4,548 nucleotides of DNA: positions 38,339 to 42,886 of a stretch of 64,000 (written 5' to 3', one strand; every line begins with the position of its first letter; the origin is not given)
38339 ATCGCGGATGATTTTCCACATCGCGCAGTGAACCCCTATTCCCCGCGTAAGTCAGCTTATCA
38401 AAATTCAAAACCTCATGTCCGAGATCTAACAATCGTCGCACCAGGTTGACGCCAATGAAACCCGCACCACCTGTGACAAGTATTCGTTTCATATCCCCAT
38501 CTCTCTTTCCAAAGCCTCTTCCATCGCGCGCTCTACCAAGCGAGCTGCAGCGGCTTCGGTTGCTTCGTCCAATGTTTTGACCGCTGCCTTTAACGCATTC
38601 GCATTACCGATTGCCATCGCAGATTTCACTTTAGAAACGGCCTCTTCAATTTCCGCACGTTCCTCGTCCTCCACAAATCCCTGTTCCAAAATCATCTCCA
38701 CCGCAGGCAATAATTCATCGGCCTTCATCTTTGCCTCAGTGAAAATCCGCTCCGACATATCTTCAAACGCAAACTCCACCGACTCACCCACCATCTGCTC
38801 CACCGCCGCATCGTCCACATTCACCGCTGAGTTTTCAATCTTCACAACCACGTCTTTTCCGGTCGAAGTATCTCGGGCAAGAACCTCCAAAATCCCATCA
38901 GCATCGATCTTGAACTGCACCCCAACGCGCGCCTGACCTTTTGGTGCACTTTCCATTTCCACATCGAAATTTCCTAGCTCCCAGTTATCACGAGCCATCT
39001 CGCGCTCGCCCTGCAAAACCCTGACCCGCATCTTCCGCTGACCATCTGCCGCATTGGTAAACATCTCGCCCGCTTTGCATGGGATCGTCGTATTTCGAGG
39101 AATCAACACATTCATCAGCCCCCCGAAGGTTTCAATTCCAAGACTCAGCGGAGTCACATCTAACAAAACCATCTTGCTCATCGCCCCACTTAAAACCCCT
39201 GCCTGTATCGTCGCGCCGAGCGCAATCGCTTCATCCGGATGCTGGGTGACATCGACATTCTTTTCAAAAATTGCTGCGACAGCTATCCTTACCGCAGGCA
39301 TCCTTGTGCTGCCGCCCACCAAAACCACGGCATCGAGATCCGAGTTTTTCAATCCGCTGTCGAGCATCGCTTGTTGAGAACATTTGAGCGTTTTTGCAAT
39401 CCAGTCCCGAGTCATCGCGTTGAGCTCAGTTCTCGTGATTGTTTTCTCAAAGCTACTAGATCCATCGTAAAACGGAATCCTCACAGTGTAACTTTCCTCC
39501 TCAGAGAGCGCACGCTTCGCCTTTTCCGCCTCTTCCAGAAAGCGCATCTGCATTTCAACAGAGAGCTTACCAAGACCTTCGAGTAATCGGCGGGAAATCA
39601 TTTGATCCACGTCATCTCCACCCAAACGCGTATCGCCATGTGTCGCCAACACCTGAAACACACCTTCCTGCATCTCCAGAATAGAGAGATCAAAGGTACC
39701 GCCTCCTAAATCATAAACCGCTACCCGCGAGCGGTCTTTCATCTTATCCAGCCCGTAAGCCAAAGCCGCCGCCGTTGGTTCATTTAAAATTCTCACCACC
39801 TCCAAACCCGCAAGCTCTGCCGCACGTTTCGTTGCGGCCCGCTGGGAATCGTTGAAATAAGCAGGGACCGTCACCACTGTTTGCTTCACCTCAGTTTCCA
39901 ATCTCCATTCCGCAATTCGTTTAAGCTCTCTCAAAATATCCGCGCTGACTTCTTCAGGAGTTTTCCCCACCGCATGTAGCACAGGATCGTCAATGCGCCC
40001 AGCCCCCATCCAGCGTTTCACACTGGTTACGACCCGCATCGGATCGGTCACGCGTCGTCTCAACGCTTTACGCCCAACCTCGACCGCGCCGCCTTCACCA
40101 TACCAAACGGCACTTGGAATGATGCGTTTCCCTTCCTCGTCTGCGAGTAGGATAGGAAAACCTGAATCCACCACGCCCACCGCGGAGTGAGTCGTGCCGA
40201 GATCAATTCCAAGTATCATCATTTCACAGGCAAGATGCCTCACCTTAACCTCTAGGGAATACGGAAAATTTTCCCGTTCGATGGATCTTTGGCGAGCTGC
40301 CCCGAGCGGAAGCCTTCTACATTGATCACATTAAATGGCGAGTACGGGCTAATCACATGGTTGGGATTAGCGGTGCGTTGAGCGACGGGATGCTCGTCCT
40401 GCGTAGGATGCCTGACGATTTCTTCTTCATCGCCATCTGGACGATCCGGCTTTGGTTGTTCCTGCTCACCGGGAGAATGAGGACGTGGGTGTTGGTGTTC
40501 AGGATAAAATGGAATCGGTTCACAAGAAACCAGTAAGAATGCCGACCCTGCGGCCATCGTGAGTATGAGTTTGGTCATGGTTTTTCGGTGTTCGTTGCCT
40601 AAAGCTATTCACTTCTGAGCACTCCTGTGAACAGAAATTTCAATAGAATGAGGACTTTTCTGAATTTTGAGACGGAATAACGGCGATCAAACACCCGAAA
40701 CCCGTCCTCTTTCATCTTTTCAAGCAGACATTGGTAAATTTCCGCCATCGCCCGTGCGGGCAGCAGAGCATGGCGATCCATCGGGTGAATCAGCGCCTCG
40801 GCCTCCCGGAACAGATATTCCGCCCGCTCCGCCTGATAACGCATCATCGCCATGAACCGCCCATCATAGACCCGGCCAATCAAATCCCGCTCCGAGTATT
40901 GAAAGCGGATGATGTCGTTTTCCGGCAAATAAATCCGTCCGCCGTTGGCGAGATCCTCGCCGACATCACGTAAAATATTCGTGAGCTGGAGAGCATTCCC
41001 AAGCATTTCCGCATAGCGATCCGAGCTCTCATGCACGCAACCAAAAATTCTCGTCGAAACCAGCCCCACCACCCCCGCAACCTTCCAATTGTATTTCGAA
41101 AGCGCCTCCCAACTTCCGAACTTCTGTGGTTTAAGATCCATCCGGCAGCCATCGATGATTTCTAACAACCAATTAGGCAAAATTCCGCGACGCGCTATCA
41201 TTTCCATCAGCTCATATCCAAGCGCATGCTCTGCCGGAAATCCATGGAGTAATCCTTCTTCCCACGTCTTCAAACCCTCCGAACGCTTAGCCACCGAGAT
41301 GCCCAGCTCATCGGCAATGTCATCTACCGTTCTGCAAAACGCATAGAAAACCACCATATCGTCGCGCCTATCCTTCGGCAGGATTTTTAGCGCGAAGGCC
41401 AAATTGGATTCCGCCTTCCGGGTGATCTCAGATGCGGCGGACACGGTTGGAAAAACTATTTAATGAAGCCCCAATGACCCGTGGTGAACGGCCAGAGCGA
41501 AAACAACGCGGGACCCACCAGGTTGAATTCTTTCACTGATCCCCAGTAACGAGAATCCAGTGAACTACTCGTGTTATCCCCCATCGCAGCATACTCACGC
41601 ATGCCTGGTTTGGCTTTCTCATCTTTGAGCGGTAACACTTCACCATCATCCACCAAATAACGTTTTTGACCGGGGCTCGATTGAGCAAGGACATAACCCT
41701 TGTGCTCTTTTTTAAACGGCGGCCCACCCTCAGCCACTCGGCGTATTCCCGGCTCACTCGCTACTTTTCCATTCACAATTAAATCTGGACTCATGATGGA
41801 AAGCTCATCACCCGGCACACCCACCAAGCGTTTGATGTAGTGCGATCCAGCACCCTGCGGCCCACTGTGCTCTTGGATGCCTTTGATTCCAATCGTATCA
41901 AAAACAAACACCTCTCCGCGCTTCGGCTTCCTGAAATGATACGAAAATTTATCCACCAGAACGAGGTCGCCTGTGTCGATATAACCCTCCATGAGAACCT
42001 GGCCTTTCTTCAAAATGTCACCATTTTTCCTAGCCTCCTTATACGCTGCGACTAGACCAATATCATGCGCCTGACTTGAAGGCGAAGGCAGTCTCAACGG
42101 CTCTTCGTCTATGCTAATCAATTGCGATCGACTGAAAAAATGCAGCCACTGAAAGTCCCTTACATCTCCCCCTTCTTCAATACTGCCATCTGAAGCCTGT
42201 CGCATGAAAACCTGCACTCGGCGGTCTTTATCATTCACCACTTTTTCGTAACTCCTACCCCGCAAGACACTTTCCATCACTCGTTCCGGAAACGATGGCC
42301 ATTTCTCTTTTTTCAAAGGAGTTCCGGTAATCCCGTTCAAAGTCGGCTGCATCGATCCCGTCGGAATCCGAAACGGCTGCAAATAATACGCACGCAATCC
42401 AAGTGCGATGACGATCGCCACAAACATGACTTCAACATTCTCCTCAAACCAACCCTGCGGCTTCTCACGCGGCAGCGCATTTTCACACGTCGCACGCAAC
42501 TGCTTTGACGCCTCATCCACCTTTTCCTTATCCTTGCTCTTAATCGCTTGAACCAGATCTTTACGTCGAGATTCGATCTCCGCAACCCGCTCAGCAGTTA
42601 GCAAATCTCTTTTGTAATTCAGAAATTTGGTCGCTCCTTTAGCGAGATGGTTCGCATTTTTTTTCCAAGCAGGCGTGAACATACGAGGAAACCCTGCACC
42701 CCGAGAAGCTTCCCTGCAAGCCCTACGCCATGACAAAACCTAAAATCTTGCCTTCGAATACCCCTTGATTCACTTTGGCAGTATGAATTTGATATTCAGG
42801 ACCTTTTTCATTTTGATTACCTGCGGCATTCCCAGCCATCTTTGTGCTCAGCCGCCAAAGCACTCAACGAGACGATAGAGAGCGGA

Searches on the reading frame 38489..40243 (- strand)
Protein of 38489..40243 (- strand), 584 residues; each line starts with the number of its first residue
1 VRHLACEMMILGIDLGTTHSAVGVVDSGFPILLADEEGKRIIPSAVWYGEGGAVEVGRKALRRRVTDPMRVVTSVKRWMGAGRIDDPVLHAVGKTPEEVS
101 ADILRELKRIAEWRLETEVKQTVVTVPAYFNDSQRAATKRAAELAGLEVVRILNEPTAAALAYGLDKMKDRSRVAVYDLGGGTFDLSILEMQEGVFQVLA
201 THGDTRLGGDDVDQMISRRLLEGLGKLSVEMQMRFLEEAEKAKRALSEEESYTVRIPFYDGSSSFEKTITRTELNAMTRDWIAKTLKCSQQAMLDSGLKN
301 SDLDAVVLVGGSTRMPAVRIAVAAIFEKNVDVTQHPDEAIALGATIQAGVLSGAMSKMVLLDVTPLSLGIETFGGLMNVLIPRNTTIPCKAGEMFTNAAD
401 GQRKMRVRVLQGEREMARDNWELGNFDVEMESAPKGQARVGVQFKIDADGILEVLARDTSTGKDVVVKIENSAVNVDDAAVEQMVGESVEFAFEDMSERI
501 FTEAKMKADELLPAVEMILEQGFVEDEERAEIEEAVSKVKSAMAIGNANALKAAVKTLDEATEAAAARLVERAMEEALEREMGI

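Call 20: search_protein_families(library=pfam, proteins=[window:38489-40243:-], max_evalue=0.001)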
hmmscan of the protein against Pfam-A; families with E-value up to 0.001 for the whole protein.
window:38489-40243:- (584 aa): 3 families
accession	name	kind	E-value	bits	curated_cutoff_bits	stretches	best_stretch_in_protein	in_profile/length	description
PF00012.26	HSP70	-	1.7e-163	545.5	20.6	1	10-569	1-597/599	Hsp70 protein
PF06723.19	MreB_Mbl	-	8.1e-13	48.3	27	1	98-346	72-317/327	MreB/Mbl protein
PF02782.22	FGGY_C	-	0.00017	21.8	27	1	291-350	145-196/198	FGGY family of carbohydrate kinases, C-terminal domain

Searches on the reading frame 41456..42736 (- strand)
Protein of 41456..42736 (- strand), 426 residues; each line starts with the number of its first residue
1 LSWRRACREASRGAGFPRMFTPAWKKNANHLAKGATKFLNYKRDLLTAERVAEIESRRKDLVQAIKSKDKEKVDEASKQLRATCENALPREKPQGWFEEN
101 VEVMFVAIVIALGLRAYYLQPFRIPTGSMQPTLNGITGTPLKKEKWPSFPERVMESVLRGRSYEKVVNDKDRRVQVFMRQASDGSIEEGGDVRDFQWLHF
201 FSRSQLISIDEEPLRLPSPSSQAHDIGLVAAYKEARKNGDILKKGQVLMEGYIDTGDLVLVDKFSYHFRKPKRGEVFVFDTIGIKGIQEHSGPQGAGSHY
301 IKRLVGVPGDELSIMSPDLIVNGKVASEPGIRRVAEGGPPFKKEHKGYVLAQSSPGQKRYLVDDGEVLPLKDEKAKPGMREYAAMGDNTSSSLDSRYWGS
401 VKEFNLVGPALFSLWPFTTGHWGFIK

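Call 20: search_protein_families(library=pfam, proteins=[window:41456-42736:-], max_evalue=0.001)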
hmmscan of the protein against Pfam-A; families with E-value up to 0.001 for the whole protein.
window:41456-42736:- (426 aa): 1 family
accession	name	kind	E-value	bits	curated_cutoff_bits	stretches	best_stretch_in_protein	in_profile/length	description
PF10502.14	Peptidase_S26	-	1.3e-30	107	22.9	2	252-415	36-168/168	Signal peptidase, peptidase S26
